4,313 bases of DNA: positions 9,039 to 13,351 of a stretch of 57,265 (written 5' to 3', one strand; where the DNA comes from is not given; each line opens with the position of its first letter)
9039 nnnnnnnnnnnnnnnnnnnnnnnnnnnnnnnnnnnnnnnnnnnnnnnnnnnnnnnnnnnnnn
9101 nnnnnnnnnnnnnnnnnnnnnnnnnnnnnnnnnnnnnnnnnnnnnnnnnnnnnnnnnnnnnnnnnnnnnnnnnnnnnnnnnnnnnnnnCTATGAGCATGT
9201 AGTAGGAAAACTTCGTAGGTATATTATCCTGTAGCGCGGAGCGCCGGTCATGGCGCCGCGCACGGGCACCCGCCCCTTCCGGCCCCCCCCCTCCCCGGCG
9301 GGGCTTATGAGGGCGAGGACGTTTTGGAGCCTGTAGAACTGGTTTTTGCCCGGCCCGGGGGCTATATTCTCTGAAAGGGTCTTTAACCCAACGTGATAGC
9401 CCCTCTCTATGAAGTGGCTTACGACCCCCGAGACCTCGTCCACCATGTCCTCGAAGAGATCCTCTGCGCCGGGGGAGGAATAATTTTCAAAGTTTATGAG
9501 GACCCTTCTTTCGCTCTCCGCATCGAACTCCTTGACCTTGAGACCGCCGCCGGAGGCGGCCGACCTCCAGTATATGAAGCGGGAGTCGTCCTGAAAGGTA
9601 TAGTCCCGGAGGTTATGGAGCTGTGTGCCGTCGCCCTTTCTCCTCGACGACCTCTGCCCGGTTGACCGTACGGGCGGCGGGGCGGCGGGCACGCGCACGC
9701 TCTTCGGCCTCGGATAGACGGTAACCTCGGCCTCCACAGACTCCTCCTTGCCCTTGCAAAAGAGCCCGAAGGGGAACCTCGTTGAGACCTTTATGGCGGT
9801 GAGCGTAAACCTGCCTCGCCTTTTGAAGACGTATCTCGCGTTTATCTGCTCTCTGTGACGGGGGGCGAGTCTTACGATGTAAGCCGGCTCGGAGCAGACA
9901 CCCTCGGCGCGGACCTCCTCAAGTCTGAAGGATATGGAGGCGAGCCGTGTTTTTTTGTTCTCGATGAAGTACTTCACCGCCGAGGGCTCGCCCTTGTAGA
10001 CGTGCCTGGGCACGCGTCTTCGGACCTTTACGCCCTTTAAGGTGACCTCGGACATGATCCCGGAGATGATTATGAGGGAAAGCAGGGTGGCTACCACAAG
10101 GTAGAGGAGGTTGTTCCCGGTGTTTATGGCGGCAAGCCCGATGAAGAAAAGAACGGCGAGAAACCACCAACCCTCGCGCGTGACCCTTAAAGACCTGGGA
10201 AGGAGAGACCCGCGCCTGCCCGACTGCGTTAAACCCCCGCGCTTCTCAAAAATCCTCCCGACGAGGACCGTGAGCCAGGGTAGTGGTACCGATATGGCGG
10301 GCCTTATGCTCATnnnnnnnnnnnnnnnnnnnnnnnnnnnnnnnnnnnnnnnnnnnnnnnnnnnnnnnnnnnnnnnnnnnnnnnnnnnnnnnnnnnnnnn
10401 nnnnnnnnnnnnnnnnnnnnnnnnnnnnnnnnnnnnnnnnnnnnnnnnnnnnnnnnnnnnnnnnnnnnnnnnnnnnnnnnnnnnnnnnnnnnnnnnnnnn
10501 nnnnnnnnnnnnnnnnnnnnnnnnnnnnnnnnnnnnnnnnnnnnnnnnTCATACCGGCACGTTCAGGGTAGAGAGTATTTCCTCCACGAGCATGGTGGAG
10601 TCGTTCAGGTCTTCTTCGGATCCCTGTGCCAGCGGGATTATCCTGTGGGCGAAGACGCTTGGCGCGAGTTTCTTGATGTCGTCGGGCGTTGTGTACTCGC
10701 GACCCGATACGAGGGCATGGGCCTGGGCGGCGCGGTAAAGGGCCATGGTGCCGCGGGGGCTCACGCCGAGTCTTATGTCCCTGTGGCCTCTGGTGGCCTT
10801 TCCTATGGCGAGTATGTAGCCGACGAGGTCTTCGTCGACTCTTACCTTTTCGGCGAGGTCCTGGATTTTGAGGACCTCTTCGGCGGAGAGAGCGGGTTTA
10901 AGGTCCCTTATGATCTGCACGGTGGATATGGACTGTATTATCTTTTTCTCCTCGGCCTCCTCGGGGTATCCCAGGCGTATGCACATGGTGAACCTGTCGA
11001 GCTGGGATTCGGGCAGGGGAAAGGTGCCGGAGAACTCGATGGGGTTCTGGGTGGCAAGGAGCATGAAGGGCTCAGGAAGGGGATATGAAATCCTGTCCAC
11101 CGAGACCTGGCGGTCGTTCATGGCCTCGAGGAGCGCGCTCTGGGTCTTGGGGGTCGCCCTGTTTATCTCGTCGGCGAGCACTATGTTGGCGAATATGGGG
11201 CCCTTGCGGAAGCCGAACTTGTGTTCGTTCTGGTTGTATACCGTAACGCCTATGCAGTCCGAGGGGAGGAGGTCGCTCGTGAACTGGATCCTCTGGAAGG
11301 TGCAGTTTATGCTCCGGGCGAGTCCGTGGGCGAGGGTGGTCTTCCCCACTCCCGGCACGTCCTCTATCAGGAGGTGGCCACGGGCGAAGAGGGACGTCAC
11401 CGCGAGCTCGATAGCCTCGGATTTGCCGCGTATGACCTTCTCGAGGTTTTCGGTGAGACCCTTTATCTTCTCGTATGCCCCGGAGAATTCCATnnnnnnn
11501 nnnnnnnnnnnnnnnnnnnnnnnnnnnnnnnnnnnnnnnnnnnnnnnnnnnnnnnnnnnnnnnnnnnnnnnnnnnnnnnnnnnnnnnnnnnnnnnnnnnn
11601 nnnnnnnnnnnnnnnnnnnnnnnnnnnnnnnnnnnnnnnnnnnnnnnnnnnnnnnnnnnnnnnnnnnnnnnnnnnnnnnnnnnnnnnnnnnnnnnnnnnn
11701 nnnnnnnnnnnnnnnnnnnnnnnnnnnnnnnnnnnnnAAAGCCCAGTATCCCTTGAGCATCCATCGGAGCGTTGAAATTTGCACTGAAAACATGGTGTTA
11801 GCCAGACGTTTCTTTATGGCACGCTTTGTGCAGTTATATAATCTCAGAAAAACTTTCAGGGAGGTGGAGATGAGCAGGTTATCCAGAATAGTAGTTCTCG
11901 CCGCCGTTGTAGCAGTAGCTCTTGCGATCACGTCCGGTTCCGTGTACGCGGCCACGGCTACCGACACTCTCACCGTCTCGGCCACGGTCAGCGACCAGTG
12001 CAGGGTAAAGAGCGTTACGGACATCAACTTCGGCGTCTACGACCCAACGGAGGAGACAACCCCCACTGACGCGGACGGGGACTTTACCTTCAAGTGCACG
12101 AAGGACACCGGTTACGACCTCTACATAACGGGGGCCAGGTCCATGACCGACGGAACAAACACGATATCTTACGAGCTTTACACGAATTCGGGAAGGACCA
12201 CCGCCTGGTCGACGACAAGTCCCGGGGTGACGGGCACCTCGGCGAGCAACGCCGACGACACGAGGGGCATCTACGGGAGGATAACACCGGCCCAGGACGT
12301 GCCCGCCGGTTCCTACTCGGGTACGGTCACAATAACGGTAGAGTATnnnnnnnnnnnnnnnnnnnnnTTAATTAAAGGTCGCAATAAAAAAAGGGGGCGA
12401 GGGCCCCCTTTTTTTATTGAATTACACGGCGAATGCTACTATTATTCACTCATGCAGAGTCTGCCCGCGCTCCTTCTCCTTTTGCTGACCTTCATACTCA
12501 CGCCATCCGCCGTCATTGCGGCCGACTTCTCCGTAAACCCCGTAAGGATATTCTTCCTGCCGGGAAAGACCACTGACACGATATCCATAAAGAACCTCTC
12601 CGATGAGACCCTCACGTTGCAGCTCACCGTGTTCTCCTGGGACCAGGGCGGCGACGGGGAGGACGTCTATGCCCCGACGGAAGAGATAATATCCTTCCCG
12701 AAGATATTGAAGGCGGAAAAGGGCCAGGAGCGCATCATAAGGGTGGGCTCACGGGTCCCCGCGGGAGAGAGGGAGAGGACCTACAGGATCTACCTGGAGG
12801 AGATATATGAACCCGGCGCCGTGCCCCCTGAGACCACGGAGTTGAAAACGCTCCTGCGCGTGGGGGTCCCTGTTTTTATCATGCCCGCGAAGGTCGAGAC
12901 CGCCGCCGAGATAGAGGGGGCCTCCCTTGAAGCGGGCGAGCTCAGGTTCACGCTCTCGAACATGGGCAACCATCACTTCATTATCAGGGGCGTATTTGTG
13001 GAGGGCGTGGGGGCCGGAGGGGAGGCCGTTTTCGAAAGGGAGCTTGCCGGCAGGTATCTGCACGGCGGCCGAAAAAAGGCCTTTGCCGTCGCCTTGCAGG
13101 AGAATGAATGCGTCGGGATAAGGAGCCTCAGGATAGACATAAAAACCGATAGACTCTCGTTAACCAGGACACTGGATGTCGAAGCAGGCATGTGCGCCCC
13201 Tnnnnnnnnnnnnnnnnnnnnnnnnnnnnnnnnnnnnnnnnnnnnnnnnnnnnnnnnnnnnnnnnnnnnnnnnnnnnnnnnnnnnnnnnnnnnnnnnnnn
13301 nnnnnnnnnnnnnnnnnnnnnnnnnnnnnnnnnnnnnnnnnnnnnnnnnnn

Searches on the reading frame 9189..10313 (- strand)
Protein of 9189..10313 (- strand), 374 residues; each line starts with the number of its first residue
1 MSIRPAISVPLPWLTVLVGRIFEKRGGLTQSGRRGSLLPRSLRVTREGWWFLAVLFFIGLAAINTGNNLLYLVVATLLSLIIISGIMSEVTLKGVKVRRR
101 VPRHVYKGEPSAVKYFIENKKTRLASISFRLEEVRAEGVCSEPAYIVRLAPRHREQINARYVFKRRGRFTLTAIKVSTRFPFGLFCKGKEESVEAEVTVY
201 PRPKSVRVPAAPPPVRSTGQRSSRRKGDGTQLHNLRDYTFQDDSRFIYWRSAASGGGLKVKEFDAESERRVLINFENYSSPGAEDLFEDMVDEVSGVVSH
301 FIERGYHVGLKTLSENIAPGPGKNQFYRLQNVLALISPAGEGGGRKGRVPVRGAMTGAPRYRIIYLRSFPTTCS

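Call 18: find_encoding_contigs(protein=window:9189-10313:-, flank=2500, max_places=10)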
Protein window:9189-10313:- (374 aa): no gene with exactly this product is on record in the collection.

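Call 65: search_protein_families(library=pfam, proteins=[window:9192-10313:-], max_evalue=0.00001)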
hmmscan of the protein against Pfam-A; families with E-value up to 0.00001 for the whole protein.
window:9192-10313:- (374 aa): 0 families

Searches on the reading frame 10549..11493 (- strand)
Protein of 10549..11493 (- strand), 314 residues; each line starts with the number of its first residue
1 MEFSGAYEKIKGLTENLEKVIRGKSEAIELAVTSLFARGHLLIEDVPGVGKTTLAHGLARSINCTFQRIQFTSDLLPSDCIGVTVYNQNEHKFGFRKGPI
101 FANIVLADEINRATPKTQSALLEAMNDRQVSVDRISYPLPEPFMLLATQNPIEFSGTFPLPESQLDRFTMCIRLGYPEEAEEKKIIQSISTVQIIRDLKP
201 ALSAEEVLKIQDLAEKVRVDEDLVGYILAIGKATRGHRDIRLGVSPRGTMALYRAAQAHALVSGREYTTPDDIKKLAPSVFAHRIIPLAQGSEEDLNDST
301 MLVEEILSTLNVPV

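Call 20: find_encoding_contigs(protein=window:10549-11493:-, flank=2500, max_places=10)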
Protein window:10549-11493:- (314 aa): 7 contigs read that carry it; 7 places shown.
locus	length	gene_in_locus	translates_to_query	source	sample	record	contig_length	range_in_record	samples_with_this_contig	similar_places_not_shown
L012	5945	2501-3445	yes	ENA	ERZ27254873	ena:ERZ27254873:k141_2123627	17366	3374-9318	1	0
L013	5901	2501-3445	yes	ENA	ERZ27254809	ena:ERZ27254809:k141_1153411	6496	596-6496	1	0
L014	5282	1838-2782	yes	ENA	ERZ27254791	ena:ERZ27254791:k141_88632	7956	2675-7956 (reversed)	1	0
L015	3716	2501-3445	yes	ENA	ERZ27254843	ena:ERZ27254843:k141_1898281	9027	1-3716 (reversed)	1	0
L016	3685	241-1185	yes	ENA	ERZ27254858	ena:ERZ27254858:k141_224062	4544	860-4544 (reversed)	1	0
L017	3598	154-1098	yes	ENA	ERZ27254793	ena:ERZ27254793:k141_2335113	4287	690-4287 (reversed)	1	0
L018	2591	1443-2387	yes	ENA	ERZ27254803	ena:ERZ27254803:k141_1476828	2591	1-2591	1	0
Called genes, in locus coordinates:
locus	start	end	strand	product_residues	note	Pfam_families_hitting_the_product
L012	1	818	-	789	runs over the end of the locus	PF00577:Usher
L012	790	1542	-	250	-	PF00345:PapD_N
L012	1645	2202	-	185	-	PF05229:SCPU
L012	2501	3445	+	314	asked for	PF07726:AAA_3, PF07728:AAA_5, PF00004:AAA (weak), PF17863:AAA_lid_2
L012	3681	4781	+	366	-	-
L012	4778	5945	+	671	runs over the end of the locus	PF11992:TgpA_N, PF01841:Transglut_core, PF13559:DUF4129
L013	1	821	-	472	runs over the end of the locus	?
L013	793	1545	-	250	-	PF00345:PapD_N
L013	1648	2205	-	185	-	PF05229:SCPU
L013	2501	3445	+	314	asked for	PF07726:AAA_3, PF07728:AAA_5, PF00004:AAA (weak), PF17863:AAA_lid_2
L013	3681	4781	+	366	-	-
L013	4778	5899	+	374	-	?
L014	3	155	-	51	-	?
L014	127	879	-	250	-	PF00345:PapD_N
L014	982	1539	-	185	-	PF05229:SCPU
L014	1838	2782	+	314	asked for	PF07726:AAA_3, PF07728:AAA_5, PF00004:AAA (weak), PF17863:AAA_lid_2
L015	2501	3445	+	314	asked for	PF07726:AAA_3, PF07728:AAA_5, PF00004:AAA (weak), PF17863:AAA_lid_2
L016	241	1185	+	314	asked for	PF07726:AAA_3, PF07728:AAA_5, PF00004:AAA (weak), PF17863:AAA_lid_2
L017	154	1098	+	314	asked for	PF07726:AAA_3, PF07728:AAA_5, PF00004:AAA (weak), PF17863:AAA_lid_2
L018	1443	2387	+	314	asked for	PF07726:AAA_3, PF07728:AAA_5, PF00004:AAA (weak), PF17863:AAA_lid_2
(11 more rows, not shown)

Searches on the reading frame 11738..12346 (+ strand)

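Call 65: search_protein_families(library=pfam, proteins=[window:11738-12346:+], max_evalue=0.00001)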
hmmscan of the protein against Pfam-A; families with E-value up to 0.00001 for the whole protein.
window:11738-12346:+ (203 aa): 1 family
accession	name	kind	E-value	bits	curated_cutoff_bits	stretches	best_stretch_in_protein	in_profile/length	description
PF05229.21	SCPU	-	4.6e-23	82.5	22.4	1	75-200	2-138/138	Spore Coat Protein U domain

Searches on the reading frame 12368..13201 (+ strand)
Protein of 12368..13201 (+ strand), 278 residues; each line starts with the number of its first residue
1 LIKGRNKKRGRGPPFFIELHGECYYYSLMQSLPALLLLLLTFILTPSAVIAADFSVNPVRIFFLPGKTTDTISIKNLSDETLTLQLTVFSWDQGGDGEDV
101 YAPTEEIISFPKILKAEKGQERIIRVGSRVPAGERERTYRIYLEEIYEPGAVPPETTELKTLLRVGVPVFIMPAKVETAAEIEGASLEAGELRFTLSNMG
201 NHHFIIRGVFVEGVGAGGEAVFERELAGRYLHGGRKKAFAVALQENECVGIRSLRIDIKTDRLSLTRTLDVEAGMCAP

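Call 65: search_protein_families(library=pfam, proteins=[window:12368-13201:+], max_evalue=0.00001)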
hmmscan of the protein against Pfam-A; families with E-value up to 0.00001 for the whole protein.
window:12368-13201:+ (278 aa): 1 family
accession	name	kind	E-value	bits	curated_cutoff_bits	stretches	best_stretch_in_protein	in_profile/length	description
PF00345.26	PapD_N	-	9.4e-11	42.2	23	1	54-176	2-125/126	Pili and flagellar-assembly chaperone, PapD N-terminal domain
